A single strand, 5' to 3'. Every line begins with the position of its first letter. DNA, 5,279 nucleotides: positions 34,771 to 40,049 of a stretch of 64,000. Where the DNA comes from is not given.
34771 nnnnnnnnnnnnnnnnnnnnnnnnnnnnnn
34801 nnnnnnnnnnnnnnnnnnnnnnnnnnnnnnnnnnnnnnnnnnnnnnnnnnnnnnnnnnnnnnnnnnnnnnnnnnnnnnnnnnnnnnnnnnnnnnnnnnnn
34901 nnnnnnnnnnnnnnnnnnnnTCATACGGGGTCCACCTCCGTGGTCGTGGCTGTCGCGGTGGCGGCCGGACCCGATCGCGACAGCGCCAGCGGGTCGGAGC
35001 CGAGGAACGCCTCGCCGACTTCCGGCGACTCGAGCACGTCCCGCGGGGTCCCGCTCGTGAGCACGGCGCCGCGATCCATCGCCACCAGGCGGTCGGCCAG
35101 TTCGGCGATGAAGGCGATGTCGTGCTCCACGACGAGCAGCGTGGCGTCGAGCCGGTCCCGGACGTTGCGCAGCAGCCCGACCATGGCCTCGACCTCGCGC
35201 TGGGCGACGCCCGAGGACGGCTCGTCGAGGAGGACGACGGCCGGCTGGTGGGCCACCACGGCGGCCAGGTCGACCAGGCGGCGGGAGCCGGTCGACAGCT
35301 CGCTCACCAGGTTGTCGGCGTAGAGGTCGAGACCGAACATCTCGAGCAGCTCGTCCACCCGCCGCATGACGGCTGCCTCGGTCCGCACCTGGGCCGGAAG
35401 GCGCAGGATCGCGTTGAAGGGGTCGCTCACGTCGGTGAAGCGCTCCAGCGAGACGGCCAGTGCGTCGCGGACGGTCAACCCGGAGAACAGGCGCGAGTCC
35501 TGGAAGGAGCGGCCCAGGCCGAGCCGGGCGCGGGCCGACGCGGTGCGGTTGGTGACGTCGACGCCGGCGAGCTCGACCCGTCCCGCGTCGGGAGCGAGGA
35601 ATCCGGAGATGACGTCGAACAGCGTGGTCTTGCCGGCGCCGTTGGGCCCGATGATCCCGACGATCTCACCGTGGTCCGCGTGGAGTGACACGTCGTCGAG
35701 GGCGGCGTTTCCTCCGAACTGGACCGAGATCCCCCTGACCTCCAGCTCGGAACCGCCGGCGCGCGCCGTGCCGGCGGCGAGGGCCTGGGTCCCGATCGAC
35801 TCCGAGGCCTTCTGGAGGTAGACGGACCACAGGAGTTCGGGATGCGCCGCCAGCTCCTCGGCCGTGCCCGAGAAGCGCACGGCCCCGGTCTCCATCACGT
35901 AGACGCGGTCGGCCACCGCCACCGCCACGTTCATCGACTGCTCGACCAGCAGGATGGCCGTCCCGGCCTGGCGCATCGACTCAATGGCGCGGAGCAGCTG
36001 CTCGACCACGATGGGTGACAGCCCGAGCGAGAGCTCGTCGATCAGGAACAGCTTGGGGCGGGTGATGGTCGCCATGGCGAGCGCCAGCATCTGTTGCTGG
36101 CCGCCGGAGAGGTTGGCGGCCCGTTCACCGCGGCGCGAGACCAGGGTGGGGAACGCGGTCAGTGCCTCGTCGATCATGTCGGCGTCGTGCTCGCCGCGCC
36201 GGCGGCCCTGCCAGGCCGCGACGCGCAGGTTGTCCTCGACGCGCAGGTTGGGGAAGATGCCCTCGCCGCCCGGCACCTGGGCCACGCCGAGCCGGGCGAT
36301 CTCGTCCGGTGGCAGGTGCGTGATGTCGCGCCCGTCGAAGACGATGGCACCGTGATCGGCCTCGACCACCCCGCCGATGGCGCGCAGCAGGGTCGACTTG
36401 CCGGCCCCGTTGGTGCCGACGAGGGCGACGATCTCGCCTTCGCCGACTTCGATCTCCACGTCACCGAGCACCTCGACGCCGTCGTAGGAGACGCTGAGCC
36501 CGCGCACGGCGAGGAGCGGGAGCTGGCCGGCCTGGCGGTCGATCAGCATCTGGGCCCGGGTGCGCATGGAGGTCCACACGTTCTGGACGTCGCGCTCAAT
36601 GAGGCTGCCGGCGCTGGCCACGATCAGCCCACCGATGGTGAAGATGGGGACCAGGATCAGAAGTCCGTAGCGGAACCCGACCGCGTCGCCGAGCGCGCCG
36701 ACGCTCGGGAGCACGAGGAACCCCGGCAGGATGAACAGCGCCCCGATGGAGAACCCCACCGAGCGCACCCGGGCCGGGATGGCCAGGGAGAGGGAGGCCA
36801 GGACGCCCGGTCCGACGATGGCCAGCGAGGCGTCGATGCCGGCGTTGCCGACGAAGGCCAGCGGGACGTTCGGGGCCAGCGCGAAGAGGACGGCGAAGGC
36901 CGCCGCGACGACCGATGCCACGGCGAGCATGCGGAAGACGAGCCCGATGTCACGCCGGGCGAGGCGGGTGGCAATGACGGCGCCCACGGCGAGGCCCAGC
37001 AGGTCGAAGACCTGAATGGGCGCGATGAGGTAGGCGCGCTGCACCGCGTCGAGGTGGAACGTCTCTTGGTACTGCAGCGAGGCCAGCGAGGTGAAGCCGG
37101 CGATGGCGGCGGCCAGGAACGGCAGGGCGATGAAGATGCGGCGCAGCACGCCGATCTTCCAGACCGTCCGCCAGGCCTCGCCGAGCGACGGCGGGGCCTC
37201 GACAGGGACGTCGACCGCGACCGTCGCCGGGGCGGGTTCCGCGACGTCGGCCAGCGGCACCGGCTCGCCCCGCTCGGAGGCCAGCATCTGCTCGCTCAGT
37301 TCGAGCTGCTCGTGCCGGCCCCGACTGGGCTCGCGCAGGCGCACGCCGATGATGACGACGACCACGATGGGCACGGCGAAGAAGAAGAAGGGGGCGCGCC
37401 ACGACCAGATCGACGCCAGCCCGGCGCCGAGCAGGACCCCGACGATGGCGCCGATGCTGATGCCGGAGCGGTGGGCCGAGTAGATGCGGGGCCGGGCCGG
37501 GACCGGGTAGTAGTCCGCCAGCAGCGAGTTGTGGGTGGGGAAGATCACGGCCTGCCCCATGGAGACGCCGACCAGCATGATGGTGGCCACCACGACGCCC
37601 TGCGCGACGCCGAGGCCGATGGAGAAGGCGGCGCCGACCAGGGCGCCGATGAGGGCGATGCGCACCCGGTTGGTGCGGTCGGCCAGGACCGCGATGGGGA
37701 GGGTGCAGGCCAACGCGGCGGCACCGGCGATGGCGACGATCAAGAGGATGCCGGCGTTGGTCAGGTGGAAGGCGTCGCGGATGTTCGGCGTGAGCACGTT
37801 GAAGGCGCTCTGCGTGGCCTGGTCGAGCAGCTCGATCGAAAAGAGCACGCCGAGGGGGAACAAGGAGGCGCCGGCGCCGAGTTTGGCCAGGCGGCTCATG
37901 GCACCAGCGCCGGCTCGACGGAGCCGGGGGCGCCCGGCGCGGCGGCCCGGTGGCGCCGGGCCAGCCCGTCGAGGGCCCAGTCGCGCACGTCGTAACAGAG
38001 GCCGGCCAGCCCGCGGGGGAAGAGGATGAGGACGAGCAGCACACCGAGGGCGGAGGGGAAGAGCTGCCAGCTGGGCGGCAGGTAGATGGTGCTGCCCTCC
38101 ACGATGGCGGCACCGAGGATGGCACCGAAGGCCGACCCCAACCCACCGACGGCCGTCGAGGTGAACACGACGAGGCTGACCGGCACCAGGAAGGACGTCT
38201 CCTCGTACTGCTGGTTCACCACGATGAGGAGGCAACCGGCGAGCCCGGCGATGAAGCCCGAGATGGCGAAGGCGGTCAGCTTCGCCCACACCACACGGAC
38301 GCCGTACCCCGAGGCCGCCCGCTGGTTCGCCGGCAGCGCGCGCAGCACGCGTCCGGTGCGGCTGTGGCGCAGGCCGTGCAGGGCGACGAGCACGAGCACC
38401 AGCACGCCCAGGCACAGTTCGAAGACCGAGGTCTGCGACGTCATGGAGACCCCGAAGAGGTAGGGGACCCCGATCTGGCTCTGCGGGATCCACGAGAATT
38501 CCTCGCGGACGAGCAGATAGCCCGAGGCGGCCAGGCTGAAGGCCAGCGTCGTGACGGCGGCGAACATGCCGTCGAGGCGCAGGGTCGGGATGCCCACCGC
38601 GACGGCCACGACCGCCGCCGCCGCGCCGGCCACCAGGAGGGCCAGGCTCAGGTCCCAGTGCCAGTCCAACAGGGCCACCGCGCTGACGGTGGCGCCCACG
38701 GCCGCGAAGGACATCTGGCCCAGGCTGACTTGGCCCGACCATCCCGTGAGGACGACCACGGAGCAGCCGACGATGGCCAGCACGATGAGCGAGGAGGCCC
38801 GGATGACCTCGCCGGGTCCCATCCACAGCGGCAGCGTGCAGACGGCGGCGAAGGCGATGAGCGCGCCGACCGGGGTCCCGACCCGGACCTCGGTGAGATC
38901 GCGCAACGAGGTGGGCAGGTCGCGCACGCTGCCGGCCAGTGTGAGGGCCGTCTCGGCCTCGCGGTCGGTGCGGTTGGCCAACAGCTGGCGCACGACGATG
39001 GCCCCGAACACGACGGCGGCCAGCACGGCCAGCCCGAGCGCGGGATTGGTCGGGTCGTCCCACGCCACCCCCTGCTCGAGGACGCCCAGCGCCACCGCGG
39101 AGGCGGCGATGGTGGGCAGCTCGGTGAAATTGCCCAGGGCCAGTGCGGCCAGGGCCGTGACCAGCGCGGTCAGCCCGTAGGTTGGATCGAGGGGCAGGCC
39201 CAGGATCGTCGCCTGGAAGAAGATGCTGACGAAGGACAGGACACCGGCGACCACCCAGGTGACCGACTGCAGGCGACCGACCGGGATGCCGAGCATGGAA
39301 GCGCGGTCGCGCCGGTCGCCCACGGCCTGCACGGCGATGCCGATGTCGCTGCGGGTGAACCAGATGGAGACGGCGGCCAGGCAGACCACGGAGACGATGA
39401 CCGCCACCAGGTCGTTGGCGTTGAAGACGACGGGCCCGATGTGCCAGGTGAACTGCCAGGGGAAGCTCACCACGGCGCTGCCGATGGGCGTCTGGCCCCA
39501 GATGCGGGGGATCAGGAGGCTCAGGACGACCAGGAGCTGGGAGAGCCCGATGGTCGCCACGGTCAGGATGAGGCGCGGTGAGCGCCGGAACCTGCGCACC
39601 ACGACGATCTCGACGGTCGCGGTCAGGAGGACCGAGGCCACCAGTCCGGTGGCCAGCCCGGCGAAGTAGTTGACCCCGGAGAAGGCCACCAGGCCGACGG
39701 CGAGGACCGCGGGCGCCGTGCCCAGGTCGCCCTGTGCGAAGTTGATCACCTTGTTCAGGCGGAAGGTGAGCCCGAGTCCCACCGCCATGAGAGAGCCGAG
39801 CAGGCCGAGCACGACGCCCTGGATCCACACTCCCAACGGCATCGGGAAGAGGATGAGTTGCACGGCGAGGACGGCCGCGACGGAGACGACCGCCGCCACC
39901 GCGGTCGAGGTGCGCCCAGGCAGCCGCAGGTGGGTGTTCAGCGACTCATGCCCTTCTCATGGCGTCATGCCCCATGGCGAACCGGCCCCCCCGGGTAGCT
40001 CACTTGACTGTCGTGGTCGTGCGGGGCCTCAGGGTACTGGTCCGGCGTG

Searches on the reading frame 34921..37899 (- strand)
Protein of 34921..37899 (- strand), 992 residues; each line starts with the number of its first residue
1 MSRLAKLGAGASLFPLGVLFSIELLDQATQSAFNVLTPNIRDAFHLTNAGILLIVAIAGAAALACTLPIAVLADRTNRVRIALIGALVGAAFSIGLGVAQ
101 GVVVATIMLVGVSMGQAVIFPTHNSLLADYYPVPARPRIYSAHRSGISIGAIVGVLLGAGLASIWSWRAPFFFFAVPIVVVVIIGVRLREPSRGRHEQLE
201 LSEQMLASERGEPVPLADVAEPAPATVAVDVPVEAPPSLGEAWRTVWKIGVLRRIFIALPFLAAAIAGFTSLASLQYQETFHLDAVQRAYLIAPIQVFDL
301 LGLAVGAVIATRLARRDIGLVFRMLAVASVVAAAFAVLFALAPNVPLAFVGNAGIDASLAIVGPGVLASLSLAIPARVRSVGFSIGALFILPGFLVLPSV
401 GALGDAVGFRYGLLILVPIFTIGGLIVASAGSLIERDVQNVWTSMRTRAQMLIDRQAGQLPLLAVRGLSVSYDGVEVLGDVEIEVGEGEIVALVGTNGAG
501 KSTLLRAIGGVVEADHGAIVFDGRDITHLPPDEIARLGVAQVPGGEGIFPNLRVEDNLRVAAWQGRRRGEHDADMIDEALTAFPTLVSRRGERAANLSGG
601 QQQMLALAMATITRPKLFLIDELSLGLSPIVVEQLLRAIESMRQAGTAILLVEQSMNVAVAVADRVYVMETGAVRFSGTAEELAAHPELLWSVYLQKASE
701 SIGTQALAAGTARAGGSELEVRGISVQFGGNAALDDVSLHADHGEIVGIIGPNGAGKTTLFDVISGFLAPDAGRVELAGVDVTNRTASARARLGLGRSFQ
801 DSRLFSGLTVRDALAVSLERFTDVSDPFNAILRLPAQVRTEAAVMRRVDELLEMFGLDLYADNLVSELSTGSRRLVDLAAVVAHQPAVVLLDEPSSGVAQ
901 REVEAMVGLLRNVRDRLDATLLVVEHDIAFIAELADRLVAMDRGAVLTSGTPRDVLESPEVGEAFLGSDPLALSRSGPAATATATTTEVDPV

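Call 89: search_protein_families(library=pfam, proteins=[window:34921-37899:-], max_evalue=0.00001)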
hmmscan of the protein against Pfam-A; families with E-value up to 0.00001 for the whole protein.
window:34921-37899:- (992 aa): 8 families
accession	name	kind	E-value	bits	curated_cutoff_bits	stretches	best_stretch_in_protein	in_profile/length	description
PF00005.33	ABC_tran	-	1.1e-58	198.2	25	2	734-895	1-136/137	ABC transporter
PF07690.21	MFS_1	-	1.2e-32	113.7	33.4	1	20-380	2-329/347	Major Facilitator Superfamily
PF13304.12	AAA_21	-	3e-20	73.9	27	0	590-651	231-295/304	AAA domain, putative AbiEii toxin, Type IV TA system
PF02463.25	SMC_N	-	6.6e-11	42.5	40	0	595-649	135-193/220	RecF/RecN/SMC N terminal domain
PF13476.12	AAA_23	-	1.3e-10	42.7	27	0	745-768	20-43/201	AAA domain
PF13555.12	AAA_29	-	3.4e-10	40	27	0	738-772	16-50/61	P-loop containing region of AAA domain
PF13191.12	AAA_16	-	1.8e-06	29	32.6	0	486-596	22-129/167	AAA ATPase domain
PF13175.12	AAA_15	-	5.6e-06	26.7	32.1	0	481-509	17-44/374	AAA ATPase domain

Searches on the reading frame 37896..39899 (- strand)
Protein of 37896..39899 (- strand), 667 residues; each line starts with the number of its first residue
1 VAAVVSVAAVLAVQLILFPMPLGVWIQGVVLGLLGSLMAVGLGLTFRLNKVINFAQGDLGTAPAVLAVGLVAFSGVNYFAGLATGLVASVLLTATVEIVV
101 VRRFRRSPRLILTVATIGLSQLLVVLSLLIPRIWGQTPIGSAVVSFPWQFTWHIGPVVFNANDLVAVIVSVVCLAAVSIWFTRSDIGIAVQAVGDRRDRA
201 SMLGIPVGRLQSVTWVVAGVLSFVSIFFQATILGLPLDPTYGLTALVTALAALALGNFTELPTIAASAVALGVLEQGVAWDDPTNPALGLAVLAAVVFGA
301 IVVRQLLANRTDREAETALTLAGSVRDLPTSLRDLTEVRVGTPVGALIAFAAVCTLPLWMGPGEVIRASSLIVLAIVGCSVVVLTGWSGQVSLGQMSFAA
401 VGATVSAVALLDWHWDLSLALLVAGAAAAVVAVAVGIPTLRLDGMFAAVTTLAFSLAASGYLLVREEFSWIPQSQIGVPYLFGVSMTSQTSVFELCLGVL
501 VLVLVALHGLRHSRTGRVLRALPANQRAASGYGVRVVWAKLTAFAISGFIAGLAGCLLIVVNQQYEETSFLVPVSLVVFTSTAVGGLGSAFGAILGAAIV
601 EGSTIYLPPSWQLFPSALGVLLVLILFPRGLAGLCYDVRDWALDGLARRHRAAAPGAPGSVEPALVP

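Call 89: search_protein_families(library=pfam, proteins=[window:37896-39899:-], max_evalue=0.00001)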
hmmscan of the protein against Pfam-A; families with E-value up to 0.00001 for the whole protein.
window:37896-39899:- (667 aa): 1 family
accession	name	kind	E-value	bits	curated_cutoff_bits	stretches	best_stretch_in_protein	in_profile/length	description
PF02653.21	BPD_transp_2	-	6.4e-46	157.1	26.8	2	370-605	8-244/269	Branched-chain amino acid transport system / permease component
